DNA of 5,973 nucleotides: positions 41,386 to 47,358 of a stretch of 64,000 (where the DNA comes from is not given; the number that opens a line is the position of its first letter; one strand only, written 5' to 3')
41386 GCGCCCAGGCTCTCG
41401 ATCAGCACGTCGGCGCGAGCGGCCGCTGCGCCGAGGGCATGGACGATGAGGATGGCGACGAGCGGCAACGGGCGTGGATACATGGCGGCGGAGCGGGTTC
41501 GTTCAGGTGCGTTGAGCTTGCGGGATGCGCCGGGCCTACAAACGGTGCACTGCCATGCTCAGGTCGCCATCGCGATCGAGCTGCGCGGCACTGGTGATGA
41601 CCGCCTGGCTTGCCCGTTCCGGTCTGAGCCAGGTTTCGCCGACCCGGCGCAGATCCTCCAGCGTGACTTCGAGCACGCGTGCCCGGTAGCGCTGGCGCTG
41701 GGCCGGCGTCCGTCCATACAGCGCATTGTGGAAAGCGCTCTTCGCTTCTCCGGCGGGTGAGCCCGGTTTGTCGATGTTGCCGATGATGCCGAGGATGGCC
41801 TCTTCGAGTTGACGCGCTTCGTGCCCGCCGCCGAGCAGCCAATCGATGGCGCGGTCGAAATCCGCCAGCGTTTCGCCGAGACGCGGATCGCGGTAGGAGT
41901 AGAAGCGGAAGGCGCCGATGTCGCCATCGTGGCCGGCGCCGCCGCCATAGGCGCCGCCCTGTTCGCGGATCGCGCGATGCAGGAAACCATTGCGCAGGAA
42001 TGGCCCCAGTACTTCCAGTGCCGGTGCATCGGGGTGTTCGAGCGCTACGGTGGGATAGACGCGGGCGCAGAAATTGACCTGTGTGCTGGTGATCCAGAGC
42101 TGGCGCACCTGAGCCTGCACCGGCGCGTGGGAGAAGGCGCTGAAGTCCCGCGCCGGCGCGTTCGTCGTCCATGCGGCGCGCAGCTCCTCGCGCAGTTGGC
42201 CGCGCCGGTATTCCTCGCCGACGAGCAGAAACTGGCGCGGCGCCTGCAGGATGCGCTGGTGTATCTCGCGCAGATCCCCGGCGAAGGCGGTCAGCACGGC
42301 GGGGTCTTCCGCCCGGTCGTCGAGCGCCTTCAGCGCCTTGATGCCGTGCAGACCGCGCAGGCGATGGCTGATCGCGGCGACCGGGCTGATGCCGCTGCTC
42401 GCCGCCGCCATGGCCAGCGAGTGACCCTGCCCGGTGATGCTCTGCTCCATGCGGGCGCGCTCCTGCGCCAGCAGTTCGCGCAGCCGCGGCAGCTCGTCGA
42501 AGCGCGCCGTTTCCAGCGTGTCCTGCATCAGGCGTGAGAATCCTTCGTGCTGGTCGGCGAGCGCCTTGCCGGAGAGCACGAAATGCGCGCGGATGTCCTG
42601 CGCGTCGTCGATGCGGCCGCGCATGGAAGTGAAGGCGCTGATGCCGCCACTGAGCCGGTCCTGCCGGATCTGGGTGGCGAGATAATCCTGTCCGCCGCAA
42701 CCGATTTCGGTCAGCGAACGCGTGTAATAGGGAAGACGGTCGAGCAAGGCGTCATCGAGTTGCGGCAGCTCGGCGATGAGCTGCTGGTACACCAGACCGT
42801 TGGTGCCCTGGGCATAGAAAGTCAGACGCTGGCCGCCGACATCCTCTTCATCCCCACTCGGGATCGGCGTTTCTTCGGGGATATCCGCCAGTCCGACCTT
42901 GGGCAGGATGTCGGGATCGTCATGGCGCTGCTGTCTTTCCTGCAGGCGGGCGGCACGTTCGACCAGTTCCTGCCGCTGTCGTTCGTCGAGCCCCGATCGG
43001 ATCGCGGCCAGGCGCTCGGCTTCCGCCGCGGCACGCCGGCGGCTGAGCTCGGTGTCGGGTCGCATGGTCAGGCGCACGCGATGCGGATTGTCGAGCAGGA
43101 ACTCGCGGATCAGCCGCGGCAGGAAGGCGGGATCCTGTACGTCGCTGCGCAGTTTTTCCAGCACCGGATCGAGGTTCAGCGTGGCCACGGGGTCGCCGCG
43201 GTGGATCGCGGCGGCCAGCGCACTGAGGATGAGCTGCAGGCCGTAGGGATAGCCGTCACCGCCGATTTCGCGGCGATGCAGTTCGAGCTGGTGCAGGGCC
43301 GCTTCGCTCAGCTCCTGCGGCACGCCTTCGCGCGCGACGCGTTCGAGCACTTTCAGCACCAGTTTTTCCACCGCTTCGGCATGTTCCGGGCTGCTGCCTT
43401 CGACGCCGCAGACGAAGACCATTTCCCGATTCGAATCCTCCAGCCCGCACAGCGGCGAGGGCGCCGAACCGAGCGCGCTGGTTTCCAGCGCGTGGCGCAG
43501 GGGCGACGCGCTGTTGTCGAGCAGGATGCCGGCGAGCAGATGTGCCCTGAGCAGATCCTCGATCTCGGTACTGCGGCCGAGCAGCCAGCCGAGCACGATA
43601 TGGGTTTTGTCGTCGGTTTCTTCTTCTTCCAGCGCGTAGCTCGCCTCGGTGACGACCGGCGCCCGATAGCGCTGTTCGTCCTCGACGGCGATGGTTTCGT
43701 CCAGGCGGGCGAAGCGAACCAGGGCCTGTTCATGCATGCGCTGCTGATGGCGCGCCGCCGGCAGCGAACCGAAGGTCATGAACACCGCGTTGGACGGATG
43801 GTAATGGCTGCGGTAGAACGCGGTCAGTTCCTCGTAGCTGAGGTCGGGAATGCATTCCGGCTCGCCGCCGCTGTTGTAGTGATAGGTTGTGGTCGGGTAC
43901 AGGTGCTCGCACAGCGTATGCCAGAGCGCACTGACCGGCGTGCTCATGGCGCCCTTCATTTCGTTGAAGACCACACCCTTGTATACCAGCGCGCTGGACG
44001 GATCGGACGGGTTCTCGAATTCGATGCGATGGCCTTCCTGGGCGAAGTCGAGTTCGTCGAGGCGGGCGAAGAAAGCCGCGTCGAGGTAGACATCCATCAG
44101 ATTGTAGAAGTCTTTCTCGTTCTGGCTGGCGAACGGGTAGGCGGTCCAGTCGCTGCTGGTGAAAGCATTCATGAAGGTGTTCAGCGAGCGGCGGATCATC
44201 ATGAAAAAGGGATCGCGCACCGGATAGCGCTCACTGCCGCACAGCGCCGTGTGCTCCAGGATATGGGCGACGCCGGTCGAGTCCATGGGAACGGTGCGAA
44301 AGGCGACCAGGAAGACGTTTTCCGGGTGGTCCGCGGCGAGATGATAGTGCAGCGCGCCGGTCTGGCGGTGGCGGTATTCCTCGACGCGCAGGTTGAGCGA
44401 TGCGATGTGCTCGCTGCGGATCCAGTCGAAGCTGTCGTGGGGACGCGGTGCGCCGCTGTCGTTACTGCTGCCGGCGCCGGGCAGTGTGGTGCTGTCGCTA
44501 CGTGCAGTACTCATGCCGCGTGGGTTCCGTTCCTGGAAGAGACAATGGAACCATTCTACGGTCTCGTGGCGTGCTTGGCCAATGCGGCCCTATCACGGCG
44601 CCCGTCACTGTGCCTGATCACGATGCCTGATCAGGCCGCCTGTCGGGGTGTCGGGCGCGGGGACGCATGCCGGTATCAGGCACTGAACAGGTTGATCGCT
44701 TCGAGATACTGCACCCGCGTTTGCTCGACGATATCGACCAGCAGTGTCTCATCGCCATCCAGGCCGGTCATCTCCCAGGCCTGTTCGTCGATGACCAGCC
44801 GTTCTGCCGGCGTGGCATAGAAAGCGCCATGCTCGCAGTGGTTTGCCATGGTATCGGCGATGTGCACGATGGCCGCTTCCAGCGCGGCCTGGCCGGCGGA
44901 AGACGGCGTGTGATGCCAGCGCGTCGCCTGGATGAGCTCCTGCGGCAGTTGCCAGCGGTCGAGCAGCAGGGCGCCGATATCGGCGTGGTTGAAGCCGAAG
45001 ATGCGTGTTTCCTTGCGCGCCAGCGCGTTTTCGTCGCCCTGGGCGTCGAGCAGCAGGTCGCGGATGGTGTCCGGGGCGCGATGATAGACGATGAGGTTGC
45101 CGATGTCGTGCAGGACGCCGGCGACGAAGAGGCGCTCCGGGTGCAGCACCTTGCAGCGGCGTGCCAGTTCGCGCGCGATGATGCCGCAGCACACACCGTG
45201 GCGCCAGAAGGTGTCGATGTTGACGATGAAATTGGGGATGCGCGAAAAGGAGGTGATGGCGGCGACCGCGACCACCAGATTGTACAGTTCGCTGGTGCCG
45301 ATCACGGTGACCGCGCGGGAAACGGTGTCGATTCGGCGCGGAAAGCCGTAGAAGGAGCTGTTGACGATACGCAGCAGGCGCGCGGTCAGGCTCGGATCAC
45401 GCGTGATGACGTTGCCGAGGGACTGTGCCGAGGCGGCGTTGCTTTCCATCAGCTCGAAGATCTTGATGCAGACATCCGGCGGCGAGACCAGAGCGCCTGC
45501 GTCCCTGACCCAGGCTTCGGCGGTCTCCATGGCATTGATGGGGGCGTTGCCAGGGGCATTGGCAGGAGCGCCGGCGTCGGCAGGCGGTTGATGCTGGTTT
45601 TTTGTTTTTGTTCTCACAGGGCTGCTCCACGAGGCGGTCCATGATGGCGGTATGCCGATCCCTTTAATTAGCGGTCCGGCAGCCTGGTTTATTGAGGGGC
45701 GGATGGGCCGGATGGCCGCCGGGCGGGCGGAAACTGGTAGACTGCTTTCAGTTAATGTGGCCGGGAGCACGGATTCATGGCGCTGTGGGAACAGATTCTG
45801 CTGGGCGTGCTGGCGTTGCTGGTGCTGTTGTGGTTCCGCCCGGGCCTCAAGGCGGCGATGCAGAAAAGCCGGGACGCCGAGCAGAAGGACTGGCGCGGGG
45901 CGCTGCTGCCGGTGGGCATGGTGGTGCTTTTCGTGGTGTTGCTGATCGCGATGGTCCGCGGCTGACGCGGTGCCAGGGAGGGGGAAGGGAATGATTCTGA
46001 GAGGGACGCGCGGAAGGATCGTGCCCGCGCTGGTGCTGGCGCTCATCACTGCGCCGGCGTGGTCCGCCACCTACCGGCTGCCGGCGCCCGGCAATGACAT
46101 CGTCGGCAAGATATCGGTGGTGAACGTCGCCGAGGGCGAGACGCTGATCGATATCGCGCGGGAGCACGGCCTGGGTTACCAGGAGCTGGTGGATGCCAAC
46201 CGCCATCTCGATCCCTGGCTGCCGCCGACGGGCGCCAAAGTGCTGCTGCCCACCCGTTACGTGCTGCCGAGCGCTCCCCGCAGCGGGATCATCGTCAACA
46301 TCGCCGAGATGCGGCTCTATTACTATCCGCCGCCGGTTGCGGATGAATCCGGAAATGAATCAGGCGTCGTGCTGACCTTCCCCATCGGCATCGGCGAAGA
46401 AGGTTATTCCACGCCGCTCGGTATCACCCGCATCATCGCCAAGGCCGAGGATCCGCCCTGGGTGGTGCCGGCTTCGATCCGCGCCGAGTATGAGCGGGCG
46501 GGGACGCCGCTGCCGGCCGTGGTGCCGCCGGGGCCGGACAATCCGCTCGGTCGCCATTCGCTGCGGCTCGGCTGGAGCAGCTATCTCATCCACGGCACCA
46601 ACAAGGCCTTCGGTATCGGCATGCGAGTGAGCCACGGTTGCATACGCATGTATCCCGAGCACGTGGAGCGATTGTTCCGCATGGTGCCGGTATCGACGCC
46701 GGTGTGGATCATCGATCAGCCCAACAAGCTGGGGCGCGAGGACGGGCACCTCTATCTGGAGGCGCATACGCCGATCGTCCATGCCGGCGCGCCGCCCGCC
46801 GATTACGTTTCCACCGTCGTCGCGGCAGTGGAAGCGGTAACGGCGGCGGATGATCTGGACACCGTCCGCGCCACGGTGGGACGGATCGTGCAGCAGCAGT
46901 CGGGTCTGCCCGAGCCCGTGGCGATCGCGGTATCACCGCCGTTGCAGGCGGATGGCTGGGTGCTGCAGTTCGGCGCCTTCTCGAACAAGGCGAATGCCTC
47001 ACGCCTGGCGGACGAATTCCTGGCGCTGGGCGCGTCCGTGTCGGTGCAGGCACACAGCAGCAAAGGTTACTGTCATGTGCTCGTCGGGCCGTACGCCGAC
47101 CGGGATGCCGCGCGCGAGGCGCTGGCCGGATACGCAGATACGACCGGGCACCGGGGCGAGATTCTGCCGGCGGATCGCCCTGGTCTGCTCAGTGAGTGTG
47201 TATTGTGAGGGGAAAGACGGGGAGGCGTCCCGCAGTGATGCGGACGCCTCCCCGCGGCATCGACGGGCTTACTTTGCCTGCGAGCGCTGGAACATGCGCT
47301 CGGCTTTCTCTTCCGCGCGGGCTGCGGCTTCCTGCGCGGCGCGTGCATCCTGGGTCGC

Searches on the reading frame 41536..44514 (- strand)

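Call 90: search_protein_families(library=pfam, max_evalue=0.00001, proteins=[window:41536-44514:-])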
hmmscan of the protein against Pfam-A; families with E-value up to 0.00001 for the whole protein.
window:41536-44514:- (992 aa): 4 families
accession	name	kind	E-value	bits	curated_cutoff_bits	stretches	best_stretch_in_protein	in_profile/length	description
PF08367.16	M16C_assoc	-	2.1e-64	217.5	25.3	1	484-731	1-252/252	Peptidase M16C associated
PF05193.26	Peptidase_M16_C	-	3.1e-27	96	23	2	224-410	1-181/181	Peptidase M16 inactive domain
PF22516.1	PreP_C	-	6.2e-23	81.7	27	1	808-958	5-154/173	PreP C-terminal domain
PF00675.25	Peptidase_M16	-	3.4e-08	34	22.3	1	78-166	29-114/149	Insulinase (Peptidase family M16)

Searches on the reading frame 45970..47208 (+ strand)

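Call 90: search_protein_families(library=pfam, max_evalue=0.00001, proteins=[window:45970-47208:+])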
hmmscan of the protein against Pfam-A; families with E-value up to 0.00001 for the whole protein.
window:45970-47208:+ (412 aa): 2 families
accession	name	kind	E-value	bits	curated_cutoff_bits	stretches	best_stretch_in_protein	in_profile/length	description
PF03734.19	YkuD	-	1.3e-22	81.4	23.4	1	106-247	3-146/146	L,D-transpeptidase catalytic domain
PF05036.18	SPOR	-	7e-12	45.9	21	1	328-386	3-62/76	SPOR domain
